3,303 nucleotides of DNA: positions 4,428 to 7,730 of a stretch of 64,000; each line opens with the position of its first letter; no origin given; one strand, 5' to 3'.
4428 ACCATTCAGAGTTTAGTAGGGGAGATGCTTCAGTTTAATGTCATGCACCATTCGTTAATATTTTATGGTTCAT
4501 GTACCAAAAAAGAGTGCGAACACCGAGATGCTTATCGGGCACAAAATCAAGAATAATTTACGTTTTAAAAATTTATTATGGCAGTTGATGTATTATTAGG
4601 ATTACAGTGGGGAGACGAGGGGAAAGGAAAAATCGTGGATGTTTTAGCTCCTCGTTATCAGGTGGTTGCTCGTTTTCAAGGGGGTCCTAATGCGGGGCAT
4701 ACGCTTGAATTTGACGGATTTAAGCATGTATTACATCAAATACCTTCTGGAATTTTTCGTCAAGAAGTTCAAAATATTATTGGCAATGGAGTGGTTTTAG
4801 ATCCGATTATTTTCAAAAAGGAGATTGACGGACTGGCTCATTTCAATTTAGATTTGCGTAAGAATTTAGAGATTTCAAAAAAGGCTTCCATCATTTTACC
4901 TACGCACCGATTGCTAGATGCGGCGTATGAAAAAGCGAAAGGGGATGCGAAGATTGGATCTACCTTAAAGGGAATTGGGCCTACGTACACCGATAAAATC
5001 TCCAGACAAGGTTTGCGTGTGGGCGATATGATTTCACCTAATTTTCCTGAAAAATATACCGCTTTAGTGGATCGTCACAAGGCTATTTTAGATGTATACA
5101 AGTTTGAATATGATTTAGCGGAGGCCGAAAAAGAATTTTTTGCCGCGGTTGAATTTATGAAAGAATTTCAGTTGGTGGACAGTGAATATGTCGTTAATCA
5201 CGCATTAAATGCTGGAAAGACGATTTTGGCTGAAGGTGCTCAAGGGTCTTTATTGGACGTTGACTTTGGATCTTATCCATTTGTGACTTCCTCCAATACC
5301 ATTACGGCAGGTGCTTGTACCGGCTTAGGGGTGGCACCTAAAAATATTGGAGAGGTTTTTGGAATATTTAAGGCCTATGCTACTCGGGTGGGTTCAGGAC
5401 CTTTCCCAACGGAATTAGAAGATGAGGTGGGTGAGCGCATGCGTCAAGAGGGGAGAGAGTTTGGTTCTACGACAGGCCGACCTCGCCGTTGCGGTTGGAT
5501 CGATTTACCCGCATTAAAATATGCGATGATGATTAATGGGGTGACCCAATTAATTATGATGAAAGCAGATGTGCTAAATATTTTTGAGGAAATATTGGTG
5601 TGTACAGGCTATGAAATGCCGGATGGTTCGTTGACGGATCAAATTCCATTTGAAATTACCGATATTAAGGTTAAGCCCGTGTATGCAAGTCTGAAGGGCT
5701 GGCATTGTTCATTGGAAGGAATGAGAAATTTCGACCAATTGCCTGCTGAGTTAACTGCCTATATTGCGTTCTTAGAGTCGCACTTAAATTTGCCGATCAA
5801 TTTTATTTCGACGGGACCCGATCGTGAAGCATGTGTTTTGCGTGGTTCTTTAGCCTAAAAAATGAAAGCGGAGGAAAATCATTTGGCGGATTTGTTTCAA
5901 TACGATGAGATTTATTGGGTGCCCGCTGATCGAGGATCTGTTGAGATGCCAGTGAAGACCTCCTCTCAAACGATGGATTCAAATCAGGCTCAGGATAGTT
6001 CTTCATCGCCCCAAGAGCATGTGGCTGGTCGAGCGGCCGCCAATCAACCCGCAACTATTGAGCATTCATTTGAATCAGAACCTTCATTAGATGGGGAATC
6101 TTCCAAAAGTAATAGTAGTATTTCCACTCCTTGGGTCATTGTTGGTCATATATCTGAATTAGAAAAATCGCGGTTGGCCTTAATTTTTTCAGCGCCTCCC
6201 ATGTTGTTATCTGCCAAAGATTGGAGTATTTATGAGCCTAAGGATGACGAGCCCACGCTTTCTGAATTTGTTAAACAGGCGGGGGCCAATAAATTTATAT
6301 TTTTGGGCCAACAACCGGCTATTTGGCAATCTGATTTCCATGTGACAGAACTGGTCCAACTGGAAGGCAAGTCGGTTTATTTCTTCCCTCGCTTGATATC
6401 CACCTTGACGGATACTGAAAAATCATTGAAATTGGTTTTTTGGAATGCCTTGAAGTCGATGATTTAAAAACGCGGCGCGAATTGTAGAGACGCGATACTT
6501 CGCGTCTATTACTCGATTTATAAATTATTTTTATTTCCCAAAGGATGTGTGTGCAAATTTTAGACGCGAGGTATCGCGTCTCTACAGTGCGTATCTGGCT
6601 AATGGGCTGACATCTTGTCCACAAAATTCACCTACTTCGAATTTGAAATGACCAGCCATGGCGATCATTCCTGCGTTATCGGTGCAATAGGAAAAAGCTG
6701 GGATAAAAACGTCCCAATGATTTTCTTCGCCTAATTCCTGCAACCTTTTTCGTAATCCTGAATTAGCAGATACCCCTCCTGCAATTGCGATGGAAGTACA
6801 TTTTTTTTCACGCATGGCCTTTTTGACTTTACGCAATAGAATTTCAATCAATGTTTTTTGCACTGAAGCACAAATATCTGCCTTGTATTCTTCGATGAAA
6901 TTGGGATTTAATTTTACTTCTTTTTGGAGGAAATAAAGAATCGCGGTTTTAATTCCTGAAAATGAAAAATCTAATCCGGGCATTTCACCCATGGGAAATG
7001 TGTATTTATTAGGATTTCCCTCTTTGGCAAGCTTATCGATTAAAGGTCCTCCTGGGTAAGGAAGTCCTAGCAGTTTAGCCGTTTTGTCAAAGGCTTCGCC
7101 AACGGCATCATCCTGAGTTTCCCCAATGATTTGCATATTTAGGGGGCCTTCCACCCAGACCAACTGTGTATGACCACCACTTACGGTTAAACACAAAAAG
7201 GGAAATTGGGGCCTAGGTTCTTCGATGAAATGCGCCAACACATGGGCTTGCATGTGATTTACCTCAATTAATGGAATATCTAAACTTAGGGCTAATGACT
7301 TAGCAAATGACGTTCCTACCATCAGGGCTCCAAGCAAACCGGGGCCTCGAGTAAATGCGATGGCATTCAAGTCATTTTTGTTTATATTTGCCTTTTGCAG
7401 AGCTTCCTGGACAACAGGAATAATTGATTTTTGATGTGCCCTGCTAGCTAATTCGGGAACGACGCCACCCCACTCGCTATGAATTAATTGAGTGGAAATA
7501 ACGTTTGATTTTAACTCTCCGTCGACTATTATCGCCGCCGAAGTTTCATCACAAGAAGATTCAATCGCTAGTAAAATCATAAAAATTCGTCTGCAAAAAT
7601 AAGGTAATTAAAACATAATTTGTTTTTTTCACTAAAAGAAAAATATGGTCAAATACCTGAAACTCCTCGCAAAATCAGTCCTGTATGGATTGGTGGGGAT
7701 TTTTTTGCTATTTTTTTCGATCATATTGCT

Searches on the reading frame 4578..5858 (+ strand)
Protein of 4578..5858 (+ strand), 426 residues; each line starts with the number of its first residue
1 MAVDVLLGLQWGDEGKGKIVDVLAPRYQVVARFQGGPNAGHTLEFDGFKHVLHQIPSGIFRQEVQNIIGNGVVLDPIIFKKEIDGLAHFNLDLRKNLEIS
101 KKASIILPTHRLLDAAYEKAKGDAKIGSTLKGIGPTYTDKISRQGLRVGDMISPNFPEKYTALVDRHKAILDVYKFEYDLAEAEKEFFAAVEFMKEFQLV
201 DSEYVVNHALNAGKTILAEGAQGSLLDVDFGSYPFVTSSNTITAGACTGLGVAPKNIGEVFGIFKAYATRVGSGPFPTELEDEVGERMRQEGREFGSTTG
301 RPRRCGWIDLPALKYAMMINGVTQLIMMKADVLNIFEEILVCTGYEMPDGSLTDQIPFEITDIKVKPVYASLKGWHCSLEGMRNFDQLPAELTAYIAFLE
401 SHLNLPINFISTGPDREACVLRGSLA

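Call 40: search_protein_families(library=pfam, proteins=[window:4578-5858:+], max_evalue=0.00001)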
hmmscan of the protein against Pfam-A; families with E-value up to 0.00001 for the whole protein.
window:4578-5858:+ (426 aa): 1 family
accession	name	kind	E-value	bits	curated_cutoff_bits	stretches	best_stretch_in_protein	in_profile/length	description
PF00709.27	Adenylsucc_synt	-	7.2e-166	552.5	27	1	5-419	1-415/416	Adenylosuccinate synthetase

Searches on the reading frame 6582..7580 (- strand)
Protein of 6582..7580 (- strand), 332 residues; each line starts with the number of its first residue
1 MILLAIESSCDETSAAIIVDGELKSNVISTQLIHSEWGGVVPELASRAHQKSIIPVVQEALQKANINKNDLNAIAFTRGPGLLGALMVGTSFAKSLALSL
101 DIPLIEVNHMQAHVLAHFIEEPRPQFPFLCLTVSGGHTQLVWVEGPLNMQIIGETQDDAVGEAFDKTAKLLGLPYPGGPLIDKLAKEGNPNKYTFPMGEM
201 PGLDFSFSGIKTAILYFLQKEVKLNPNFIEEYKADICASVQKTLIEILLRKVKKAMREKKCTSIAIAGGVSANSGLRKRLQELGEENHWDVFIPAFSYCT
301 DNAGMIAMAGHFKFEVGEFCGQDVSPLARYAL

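Call 40: search_protein_families(library=pfam, proteins=[window:6582-7580:-], max_evalue=0.00001)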
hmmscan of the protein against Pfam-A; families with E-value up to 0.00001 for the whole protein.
window:6582-7580:- (332 aa): 2 families
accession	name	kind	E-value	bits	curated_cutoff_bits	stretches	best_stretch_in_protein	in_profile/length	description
PF00814.31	TsaD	-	1.7e-97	326.7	24.8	1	24-307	3-263/264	tRNA N6-adenosine threonylcarbamoyltransferase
PF22521.2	HypF_C_2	-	7.9e-07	29.5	27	1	231-301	164-234/241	Carbamoyltransferase, Kae1-like Domain, second subdomain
